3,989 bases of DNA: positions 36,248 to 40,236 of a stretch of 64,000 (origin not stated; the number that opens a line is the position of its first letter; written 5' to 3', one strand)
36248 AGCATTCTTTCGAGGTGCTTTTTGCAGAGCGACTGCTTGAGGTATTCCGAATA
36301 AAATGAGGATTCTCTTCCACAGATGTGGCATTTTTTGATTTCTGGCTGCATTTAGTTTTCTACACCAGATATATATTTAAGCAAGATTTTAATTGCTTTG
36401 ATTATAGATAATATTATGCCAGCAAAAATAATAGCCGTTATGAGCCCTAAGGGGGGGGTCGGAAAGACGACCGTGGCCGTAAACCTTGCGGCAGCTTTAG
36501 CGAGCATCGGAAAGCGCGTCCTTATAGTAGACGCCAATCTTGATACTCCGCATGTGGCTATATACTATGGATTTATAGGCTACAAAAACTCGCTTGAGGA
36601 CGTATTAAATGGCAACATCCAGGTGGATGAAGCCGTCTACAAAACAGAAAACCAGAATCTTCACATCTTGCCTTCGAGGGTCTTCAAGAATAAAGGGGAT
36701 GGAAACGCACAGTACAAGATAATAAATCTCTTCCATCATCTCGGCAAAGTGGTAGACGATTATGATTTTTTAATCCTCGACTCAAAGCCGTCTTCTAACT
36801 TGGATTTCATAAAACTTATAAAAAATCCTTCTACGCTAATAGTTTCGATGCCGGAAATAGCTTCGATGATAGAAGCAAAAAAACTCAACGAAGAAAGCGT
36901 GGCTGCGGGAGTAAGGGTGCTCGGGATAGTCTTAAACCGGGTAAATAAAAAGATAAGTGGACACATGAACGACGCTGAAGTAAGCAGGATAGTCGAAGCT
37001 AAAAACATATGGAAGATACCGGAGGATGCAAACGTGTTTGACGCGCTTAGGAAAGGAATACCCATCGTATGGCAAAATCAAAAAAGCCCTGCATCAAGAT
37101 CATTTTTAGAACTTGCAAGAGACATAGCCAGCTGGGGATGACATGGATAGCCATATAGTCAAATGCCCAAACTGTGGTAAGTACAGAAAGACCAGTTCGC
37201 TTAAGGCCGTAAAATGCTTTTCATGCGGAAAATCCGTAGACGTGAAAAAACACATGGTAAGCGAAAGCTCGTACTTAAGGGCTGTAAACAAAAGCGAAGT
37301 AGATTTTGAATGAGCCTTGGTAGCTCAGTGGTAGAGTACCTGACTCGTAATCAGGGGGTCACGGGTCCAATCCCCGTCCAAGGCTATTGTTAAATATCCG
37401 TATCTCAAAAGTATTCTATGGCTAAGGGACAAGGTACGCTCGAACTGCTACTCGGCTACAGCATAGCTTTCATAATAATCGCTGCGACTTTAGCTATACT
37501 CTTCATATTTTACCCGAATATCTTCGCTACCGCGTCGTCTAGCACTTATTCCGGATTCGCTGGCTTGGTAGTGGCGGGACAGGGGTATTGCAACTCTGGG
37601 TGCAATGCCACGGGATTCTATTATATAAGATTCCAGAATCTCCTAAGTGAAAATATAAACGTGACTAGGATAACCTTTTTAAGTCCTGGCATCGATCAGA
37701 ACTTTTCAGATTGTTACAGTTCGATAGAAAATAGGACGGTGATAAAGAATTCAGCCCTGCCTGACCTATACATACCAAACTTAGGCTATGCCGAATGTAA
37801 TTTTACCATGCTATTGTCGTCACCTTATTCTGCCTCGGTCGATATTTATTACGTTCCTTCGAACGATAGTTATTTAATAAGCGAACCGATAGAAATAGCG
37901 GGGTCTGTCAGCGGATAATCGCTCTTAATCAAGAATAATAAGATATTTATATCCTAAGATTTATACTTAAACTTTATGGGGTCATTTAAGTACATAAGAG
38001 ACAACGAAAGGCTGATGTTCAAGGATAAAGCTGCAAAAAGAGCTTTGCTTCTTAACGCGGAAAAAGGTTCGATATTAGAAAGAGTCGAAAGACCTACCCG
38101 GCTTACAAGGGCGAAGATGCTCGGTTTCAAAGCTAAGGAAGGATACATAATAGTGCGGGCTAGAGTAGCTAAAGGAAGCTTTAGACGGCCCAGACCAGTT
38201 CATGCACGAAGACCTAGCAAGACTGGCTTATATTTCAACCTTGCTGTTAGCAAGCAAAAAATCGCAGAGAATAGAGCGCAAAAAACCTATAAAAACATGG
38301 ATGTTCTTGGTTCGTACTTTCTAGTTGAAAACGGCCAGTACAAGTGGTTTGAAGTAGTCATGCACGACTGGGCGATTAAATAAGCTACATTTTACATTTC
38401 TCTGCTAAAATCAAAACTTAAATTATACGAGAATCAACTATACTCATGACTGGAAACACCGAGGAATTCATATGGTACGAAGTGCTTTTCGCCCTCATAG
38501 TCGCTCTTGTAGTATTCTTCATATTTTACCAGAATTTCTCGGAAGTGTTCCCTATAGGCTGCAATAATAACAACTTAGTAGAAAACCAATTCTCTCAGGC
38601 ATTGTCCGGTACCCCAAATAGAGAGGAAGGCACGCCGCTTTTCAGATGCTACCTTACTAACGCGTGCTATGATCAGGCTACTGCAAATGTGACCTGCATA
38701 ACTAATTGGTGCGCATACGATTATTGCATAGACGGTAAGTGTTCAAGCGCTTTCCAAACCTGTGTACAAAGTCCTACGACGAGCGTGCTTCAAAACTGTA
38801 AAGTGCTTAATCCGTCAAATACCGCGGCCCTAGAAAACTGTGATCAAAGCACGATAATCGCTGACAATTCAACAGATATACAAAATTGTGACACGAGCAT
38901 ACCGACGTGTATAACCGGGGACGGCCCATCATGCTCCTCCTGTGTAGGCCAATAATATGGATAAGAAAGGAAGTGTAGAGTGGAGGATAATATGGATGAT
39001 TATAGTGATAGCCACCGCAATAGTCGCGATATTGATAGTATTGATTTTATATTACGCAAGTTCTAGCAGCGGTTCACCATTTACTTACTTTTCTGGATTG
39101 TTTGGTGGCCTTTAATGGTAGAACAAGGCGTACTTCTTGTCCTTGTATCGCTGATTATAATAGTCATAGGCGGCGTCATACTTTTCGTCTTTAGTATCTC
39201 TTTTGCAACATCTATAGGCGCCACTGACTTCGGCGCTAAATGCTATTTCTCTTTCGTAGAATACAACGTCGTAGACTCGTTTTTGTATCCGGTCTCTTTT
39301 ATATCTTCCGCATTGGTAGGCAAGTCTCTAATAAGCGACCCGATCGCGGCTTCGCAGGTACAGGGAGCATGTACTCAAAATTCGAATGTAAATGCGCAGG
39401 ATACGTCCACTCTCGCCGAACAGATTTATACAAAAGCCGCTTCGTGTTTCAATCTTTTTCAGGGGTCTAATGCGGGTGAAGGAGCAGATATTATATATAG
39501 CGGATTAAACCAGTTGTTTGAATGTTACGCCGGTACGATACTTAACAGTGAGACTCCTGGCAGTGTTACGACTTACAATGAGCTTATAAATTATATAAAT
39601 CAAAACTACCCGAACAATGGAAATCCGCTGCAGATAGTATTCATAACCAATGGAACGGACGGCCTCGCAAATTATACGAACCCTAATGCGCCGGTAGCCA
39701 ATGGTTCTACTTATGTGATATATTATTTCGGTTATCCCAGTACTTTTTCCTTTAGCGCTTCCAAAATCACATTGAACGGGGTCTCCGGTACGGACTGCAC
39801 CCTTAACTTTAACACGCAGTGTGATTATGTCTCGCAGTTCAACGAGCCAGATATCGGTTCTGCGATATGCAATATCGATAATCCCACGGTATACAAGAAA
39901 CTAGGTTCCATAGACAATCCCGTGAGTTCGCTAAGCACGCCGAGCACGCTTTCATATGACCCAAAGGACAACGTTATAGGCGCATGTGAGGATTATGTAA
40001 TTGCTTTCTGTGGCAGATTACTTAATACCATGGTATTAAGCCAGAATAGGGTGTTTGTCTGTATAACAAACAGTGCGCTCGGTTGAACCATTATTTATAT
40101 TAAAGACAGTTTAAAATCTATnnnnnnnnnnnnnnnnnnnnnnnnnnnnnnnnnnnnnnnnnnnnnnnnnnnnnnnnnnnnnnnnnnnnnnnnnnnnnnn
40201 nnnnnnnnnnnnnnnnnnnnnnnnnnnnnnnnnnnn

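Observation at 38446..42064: Translationally coupled operon of Cys-rich, sequon-rich membrane-anchored proteins with pilin-like partners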

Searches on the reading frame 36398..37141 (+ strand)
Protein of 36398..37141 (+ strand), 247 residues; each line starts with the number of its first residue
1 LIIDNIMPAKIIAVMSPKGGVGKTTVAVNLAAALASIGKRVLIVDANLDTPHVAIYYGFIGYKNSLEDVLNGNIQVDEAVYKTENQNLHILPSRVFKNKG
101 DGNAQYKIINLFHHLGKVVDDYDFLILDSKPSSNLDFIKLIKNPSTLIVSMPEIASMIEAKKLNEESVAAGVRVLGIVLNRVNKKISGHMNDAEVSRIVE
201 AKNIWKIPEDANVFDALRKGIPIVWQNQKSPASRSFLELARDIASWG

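Call 15: search_protein_families(library=pfam, proteins=[window:36398-37141:+], max_evalue=0.01)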
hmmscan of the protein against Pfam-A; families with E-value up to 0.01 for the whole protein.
window:36398-37141:+ (247 aa): 10 families
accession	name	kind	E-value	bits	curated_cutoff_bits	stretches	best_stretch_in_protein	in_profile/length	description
PF13614.12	AAA_31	-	4.5e-24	85.8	27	1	9-157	1-154/177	AAA domain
PF01656.29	CbiA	-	4.8e-21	75.4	25.4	1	12-223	1-125/125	CobQ/CobB/MinD/ParA nucleotide binding domain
PF10609.15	ParA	-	1.2e-20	74.4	27.1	1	10-243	4-245/246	NUBPL iron-transfer P-loop NTPase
PF00142.24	Fer4_NifH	-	1.9e-08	34.5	25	1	16-244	6-245/271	4Fe-4S iron sulfur cluster binding proteins, NifH/frxC family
PF02374.21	ArsA_ATPase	-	7e-08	32.5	24.3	1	14-45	5-36/305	Anion-transporting ATPase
PF06564.18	CBP_BcsQ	-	1.3e-06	28.5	21.3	1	10-49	2-41/234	Cellulose biosynthesis protein BcsQ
PF09140.17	MipZ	-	7.6e-06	25.9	20.7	1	11-136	2-113/262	ATPase MipZ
PF07015.17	VirC1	-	0.00015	21.6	24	1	10-51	2-43/231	VirC1 protein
PF13481.12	AAA_25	-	0.00025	21.2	27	1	2-43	25-65/195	AAA domain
PF16575.11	CLP1_P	-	0.0074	16.6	26.6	0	20-55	4-39/188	mRNA cleavage and polyadenylation factor CLP1 P-loop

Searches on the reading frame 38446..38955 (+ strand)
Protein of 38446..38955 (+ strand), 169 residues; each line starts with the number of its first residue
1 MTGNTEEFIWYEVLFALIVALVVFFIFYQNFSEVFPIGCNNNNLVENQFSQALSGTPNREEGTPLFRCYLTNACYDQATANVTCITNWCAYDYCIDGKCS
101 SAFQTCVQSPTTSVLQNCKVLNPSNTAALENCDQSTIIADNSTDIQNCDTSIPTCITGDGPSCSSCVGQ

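Call 3: search_protein_families(library=pfam, proteins=[window:38446-38955:+], max_evalue=1)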
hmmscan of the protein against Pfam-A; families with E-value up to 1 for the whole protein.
window:38446-38955:+ (169 aa): 0 families

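Call 4: search_protein_families(library=ncbifam, proteins=[window:38446-38955:+], max_evalue=1)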
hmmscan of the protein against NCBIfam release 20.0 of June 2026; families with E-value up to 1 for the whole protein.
window:38446-38955:+ (169 aa): 0 families

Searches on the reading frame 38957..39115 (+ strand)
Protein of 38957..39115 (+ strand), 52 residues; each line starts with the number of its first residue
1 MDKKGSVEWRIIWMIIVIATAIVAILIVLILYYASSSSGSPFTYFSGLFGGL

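Call 3: search_protein_families(library=pfam, proteins=[window:38957-39115:+], max_evalue=1)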
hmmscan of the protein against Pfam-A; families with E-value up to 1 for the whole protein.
window:38957-39115:+ (52 aa): 3 families
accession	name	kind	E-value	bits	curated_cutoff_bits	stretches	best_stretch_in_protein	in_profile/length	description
PF10717.14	ODV-E18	-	0.064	13.6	28.1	1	16-40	28-51/87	Occlusion-derived virus envelope protein ODV-E18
PF20456.3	DUF6709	-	0.19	11.1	27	1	5-42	181-218/339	Family of unknown function (DUF6709)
PF00858.29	ASC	-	0.24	10.8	23.6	1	7-35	20-47/455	Amiloride-sensitive sodium channel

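Call 4: search_protein_families(library=ncbifam, proteins=[window:38957-39115:+], max_evalue=1)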
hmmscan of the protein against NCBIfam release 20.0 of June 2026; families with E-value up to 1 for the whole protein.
window:38957-39115:+ (52 aa): 1 family
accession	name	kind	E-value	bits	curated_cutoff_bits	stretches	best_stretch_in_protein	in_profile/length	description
TIGR00206.1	fliF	equivalog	0.3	10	129.75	1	15-38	27-50/555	flagellar basal-body MS-ring/collar protein FliF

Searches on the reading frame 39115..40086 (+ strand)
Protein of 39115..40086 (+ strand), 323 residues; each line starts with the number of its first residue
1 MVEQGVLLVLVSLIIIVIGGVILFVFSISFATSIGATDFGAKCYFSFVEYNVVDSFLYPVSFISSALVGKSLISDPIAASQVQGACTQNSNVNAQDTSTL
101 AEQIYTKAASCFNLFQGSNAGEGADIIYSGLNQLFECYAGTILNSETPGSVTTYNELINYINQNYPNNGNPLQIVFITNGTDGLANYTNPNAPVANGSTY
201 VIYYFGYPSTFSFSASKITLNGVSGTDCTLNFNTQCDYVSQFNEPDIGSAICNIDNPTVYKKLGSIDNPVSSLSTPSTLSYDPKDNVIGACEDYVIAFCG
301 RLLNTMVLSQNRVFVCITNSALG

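Call 3: search_protein_families(library=pfam, proteins=[window:39115-40086:+], max_evalue=1)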
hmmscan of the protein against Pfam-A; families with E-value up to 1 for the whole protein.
window:39115-40086:+ (323 aa): 0 families

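Call 4: search_protein_families(library=ncbifam, proteins=[window:39115-40086:+], max_evalue=1)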
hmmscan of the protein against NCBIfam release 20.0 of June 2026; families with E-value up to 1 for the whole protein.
window:39115-40086:+ (323 aa): 0 families

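Call 17: find_homologous_proteins(query=window:39115-40086:+, max_evalue=0.001)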
Query window:39115-40086:+ (323 aa): 14 proteins with E <= 0.001 among 1926 candidates.
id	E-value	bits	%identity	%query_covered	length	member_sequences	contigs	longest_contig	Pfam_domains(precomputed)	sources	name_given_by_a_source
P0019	7.6e-207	704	100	100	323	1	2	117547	-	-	-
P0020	4.3e-146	504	75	99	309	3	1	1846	-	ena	-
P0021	1.4e-99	352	55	99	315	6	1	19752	-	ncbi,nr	ncbi:hypothetical protein M1316_00625 [Candidatus Parvarchaeota archaeon]|nr:hypothetical protein [C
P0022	1.8e-94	335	53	99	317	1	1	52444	-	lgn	-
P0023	1.8e-89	318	52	99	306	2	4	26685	-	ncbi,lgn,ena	-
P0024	9.4e-89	316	52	99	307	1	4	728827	-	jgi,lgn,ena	jgi:hypothetical protein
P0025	4.9e-85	304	50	98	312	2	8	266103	-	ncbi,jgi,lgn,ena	jgi:hypothetical protein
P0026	2.1e-82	295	50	98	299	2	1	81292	-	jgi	jgi:hypothetical protein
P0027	8.0e-70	254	46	98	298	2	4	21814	-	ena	-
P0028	1.1e-64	237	43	91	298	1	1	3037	-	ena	-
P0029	7.1e-63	231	44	98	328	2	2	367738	-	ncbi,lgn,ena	-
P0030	1.4e-60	223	41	98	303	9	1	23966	-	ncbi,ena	-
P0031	4.7e-52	195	41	97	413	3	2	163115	-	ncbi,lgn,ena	-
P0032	2.7e-49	186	38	98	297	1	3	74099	-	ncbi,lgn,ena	-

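Call 30: predict_structure(alignment_id=A2)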
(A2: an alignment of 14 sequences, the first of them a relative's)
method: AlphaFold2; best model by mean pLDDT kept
length: 323 residues; sequences in the alignment: 14
mean_pLDDT: 57.1   pTM: 0.58
mean pLDDT of the five models: 57.1, 55.3, 54.4, 53.2, 50.6
residues with pLDDT >= 90: 0; 70-90: 93; 50-70: 105; < 50: 125
segments of 3 or more residues with pLDDT < 50: 27-34, 54-75, 208-293, 304-310
pLDDT, mean of each block of 10 residues (from residue 1): 68 80 56 50 62 45 39 49 71 70 83 69 63 74 71 79 66 70 64 82 63 34 35 44 41 41 31 26 28 54 49 75 43
secondary structure, 60 per line:
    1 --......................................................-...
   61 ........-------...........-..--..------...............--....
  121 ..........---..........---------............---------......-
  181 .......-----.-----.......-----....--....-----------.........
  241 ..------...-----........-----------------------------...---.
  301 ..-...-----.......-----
elements in order: H3-56 H58-68 H76-86 H100-114 H117-130 E134-143 H154-164 E174-179 E184-187 E199-205 E211-214 E217-220 H232-242 H257-264 E294-296 E300-302 E312-318

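Call 34: fold_search(model_id=the predicted structure, library=pdb)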
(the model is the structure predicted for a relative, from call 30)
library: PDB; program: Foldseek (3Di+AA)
matches with E <= 10: 11; with E <= 0.001: 0
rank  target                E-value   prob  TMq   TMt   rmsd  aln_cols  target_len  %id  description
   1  2cyg                  3.4e+00  0.02  0.13  0.13  11.3       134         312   14  Crystal structure at 1.45- resolution of the major allergen endo-beta-1,3-glucanase of banana as a molecular basis for t (released 2005-11-22)
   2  8g1r_D                4.1e+00  0.03  0.15  0.15  11.0       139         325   11  A Vibrio cholerae viral satellite enables efficient horizontal transfer by using an external scaffold to assemble hija (released 2024-01-17)
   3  5thk_A                4.1e+00  0.02  0.09  0.11  10.5       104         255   12  Crystal Structure of a Putative Dehydrogenase from Burkholderia cenocepacia with bound NADP (released 2016-10-12)
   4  2emr_A                6.2e+00  0.01  0.10  0.12  16.9       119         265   12  Mutant L65M structure of PH0725 from Pyrococcus horikoshii OT3 (released 2007-10-02)
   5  8b0j_A                7.0e+00  0.00  0.08  0.09  22.4       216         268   12  CryoEM structure of bacterial RNaseE.RapZ.GlmZ complex central to the control of cell envelope biogenesis (released 2022-10-05)
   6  2pcm_A                7.4e+00  0.01  0.10  0.11   9.2        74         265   11  Crystal structure of PH0725 from Pyrococcus horikoshii OT3 (released 2007-10-02)
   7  2dv5_A                9.4e+00  0.01  0.10  0.12  12.7        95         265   13  Crystal structure of Leu65 to Ala mutant of Diphthine synthase (released 2007-01-28)
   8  2eld_A                9.4e+00  0.01  0.10  0.12  16.8       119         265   12  Mutant L160M structure of PH0725 from Pyrococcus horikoshii OT3 (released 2007-10-02)
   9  2pb5_A                9.9e+00  0.01  0.10  0.11   9.2        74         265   11  Crystal structure of PH0725 from Pyrococcus horikoshii OT3 (released 2007-10-02)
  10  2dsh_A                9.9e+00  0.01  0.10  0.12  12.7        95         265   13  Crystal structure of Lys26 to Tyr mutant of Diphthine synthase (released 2006-12-30)
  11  3mwg_B                9.9e+00  0.00  0.06  0.07  16.5       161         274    7  Crystal structure of Staphylococcus aureus SirA (released 2010-09-01)

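Call 48: search_solved_structures(query=A2, max_evalue=1)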
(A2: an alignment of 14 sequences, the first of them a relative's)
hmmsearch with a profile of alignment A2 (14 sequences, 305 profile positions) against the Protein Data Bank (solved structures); distinct sequences matched with E-value up to 1: 0.
